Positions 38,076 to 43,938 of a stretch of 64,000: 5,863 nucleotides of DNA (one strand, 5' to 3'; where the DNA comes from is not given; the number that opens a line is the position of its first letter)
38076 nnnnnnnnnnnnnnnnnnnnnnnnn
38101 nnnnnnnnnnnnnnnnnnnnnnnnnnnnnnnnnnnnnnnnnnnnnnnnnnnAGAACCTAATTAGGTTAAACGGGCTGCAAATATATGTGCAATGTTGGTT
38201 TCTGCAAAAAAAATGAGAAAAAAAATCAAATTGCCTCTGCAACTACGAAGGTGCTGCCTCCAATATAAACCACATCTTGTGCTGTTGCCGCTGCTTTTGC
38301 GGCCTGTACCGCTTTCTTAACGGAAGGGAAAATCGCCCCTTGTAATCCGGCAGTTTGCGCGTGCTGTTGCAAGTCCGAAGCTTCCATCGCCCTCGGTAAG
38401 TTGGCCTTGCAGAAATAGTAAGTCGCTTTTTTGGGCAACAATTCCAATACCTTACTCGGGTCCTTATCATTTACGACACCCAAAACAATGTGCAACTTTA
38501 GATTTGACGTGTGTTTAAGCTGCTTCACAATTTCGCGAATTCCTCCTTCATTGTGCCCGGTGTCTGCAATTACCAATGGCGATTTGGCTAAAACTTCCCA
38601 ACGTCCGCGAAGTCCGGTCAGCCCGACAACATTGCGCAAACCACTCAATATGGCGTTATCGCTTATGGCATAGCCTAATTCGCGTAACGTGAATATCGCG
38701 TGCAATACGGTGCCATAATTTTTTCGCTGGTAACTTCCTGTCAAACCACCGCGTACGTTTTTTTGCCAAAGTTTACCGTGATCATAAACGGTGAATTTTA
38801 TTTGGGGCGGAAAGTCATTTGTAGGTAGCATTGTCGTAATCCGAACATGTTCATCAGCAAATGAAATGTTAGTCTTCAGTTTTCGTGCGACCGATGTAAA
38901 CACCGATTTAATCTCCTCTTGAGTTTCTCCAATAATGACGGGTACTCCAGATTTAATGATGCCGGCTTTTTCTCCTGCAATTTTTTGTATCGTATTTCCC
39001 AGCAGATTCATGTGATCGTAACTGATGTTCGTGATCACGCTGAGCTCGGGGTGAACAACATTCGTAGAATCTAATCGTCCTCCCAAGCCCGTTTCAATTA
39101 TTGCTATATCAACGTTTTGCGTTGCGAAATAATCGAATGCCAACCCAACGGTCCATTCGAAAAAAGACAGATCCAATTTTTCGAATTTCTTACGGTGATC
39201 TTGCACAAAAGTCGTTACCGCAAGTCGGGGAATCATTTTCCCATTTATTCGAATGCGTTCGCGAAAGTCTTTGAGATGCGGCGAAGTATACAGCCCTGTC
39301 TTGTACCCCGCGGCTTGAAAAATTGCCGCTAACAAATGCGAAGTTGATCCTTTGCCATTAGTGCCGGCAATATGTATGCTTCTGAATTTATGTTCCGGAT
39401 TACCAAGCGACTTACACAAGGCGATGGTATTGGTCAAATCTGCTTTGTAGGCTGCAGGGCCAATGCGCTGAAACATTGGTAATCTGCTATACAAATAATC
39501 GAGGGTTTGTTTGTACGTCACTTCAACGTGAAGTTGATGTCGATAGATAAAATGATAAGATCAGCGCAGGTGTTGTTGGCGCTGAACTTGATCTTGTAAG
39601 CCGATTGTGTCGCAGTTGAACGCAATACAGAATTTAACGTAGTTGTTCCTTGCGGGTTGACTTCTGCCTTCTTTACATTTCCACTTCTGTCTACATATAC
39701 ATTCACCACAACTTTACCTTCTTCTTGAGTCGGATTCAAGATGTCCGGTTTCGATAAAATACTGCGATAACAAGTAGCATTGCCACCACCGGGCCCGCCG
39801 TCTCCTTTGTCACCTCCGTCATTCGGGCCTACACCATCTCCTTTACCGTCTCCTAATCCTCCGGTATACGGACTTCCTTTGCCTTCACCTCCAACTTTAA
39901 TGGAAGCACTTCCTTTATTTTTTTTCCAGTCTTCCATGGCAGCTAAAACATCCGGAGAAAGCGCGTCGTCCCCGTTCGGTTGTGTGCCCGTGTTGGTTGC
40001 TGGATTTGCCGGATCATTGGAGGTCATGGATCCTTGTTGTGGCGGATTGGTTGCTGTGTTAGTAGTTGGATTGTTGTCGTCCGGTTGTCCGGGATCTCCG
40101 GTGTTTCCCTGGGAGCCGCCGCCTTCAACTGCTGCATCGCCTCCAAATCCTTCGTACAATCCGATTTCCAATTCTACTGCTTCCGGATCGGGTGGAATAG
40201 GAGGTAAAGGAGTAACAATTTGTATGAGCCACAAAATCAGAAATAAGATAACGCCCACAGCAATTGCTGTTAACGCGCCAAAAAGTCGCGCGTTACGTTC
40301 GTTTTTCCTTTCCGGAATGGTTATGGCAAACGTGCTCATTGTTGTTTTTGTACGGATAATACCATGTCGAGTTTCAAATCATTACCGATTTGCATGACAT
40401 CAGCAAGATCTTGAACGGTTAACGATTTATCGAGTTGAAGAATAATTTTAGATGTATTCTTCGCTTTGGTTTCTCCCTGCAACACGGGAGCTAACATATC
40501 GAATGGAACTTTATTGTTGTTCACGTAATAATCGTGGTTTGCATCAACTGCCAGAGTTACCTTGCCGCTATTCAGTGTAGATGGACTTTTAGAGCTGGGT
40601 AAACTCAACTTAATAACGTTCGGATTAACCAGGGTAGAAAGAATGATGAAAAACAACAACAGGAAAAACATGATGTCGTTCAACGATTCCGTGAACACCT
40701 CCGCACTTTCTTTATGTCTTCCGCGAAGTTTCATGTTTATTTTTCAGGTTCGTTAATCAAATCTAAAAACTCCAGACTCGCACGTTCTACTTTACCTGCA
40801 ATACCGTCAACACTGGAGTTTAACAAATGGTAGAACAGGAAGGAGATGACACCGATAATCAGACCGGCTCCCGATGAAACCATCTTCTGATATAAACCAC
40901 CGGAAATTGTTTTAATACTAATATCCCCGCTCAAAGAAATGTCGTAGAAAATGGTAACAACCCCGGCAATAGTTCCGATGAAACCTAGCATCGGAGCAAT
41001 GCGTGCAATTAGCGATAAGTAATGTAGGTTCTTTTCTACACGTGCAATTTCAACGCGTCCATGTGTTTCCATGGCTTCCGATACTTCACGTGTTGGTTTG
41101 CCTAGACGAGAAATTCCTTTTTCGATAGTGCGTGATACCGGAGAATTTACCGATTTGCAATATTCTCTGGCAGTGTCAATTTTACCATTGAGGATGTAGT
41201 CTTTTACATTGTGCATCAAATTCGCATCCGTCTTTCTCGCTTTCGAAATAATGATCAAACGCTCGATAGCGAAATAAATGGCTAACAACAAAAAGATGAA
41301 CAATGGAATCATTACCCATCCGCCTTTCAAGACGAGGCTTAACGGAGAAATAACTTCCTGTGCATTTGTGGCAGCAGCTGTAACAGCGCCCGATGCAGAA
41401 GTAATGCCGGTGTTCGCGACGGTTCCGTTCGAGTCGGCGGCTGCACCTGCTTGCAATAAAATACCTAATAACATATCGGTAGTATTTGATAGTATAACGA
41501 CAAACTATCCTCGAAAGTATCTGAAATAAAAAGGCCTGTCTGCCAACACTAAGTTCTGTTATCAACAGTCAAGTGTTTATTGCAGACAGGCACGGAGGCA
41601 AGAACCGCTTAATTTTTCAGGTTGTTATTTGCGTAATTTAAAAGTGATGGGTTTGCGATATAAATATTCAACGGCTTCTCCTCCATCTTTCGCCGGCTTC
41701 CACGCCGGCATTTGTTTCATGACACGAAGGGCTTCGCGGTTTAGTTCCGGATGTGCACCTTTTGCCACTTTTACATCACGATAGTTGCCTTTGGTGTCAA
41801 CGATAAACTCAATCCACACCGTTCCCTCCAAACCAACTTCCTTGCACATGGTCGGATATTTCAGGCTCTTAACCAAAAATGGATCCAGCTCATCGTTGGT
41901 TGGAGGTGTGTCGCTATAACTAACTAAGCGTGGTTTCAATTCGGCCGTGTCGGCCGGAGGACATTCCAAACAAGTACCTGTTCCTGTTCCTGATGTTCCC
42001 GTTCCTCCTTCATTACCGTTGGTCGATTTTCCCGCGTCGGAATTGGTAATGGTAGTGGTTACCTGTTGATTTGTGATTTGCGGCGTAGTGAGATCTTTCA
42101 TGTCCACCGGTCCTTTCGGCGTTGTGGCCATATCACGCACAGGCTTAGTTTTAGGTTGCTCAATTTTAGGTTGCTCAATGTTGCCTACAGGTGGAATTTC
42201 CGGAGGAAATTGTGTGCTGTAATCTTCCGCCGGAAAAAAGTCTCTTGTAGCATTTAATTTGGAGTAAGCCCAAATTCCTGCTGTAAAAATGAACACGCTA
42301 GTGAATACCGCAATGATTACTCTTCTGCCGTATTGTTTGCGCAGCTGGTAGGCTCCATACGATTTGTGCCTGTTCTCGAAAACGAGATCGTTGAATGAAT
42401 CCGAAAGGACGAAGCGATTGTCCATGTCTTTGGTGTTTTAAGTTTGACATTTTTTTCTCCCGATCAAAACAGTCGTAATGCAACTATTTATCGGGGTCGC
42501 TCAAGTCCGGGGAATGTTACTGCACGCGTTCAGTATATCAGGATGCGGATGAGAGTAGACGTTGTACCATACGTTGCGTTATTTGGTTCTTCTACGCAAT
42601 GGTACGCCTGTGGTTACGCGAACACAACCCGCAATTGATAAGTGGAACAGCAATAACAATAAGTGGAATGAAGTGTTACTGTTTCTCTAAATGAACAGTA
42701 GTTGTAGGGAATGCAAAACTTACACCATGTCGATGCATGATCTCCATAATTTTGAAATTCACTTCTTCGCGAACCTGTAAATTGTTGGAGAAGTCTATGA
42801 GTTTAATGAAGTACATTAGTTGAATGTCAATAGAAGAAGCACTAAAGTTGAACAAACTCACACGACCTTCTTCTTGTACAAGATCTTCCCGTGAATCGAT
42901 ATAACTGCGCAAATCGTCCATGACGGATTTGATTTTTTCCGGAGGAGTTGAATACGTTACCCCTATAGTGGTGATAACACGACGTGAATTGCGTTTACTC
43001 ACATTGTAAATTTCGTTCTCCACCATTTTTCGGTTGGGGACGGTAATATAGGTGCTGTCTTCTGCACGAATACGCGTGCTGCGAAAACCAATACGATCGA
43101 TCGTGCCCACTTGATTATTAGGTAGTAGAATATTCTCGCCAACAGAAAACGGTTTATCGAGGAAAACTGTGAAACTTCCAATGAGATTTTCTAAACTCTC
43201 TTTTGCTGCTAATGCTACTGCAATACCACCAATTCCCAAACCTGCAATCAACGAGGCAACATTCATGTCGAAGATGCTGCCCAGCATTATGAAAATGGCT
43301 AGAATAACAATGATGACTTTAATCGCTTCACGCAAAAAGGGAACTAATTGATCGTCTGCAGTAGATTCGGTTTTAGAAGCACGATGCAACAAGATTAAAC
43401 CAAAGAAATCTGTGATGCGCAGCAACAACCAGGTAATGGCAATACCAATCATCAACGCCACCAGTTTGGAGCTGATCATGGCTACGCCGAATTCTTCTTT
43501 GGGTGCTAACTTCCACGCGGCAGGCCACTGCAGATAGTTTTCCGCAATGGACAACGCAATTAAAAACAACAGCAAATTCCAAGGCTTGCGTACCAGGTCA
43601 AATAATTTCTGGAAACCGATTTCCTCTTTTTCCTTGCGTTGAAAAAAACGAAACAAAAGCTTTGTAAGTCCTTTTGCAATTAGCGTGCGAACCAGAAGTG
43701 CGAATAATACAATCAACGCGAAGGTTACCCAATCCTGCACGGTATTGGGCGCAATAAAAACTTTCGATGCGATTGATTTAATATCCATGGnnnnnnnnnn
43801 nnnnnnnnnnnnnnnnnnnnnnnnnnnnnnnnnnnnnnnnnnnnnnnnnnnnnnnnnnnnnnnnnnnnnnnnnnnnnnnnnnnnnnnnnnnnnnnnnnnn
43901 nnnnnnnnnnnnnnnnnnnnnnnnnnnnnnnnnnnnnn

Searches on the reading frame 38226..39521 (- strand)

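Call 28: search_protein_families(library=pfam, proteins=[window:38226-39521:-], max_evalue=0.00001)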
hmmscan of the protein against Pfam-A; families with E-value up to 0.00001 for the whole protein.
window:38226-39521:- (431 aa): 2 families
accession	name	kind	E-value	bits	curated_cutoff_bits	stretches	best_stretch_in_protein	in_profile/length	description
PF02875.26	Mur_ligase_C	-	3.3e-16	60.7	28.4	1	306-423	1-126/127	Mur ligase, glutamate ligase domain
PF08245.18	Mur_ligase_M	-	1.2e-11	45.4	24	1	51-268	1-192/200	Mur ligase middle domain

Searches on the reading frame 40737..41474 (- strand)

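Call 28: search_protein_families(library=pfam, proteins=[window:40737-41474:-], max_evalue=0.00001)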
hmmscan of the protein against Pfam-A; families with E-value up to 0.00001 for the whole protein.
window:40737-41474:- (245 aa): 1 family
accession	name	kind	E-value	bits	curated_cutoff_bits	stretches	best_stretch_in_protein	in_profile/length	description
PF01618.21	MotA_ExbB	-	1.5e-20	73.7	22.9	1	110-230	3-126/127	MotA/TolQ/ExbB proton channel family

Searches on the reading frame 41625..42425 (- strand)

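Call 33: search_protein_families(library=pfam, proteins=[window:41625-42425:-], max_evalue=0.00001)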
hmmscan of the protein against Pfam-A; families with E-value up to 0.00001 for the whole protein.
window:41625-42425:- (266 aa): 1 family
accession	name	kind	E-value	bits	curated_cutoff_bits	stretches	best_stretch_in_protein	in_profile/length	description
PF03544.19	TonB_C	-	7.9e-16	58.7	24.6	1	188-264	3-79/79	Gram-negative bacterial TonB protein C-terminal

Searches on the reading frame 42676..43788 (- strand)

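Call 33: search_protein_families(library=pfam, proteins=[window:42676-43788:-], max_evalue=0.00001)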
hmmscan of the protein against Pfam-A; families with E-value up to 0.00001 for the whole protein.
window:42676-43788:- (370 aa): 3 families
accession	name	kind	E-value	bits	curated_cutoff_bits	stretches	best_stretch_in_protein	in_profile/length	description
PF00924.24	MS_channel_2nd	-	4.5e-15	56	20.2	1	198-265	2-68/68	Mechanosensitive ion channel, beta-domain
PF21082.3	MS_channel_3rd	-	1.7e-12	48.1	21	1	272-358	2-88/88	Mechanosensitive ion channel MscS, C-terminal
PF21088.3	MS_channel_1st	-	2.7e-06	27.7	23.1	1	156-196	2-42/42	Mechanosensitive ion channel, transmembrane helices 2/3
